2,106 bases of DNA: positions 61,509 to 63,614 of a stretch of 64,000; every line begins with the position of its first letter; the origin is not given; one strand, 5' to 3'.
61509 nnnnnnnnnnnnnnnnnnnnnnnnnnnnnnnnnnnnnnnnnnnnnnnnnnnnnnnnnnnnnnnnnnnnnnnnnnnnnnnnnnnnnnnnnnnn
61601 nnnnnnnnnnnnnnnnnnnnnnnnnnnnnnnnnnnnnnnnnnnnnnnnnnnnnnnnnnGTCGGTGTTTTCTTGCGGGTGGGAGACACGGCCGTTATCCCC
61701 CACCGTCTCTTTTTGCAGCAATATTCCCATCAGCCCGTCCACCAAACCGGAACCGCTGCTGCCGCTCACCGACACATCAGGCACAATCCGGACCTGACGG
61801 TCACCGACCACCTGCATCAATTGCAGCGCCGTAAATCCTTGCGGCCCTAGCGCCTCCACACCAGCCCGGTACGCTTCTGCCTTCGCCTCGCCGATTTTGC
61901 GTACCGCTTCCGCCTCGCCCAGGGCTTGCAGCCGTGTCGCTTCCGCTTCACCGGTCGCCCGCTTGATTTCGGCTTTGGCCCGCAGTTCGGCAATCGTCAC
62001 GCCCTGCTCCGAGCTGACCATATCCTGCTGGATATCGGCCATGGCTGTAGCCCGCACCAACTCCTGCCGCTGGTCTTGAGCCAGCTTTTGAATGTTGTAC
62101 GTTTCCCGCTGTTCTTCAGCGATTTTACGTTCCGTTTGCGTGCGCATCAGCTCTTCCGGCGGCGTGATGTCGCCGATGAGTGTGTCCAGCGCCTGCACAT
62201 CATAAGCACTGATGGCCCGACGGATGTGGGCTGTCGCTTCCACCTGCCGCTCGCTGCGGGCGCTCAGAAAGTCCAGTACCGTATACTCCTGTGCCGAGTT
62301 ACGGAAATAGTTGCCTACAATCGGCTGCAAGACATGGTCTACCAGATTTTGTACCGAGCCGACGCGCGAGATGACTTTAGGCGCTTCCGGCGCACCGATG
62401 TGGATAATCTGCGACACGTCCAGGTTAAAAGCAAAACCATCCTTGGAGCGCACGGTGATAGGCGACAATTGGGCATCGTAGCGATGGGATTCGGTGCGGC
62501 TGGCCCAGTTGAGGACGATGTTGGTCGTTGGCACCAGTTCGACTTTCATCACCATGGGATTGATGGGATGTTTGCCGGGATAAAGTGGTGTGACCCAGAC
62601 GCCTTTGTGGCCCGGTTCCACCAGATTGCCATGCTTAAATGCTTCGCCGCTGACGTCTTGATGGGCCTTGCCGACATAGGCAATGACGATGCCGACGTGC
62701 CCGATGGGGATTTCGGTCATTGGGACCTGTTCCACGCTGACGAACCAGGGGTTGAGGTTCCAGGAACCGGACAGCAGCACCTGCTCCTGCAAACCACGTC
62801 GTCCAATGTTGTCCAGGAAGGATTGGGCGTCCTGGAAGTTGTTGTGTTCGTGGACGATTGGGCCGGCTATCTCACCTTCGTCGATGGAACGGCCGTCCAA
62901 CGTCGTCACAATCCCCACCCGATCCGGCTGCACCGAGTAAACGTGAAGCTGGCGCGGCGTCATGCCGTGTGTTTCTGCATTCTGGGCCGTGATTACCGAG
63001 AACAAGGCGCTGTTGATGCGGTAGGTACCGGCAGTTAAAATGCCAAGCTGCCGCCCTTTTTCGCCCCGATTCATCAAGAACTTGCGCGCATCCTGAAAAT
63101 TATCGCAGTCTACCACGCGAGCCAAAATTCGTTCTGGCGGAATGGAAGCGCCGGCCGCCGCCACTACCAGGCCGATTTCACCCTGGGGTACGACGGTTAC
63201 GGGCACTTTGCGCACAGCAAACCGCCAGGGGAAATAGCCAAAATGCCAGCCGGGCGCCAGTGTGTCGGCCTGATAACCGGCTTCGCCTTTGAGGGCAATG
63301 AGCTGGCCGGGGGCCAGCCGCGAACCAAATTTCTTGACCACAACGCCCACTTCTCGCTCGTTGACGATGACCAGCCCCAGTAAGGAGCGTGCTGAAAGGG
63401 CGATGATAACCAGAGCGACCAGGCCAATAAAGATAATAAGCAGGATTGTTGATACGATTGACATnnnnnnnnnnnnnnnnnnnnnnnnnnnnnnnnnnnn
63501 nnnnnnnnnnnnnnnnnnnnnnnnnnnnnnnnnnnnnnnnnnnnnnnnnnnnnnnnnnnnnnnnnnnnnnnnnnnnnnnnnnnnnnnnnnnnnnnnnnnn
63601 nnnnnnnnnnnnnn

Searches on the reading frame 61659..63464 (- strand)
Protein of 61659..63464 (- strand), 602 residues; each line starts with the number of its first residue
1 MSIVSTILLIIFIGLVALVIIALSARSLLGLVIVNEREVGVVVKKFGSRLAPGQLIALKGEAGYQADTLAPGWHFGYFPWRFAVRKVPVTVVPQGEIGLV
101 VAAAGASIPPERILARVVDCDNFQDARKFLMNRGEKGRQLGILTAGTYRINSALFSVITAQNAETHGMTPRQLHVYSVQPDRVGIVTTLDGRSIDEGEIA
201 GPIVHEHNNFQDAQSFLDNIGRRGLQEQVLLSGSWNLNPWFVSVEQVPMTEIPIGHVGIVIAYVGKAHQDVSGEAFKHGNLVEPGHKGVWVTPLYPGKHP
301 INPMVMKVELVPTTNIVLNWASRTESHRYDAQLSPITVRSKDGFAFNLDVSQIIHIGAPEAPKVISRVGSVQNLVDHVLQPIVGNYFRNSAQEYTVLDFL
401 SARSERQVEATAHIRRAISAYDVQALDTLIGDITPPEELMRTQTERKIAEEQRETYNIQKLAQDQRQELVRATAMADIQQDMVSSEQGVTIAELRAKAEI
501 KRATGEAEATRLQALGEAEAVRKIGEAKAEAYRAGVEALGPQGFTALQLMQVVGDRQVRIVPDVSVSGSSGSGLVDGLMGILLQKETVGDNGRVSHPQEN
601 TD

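Call 17: search_protein_families(library=pfam, proteins=[window:61659-63464:-], max_evalue=0.00001)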
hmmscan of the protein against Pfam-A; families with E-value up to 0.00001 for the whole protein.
window:61659-63464:- (602 aa): 1 family
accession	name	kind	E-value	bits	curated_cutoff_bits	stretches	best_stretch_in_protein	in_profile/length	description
PF01145.31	Band_7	-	6.8e-28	98.3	23.6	1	251-460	2-166/176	SPFH domain / Band 7 family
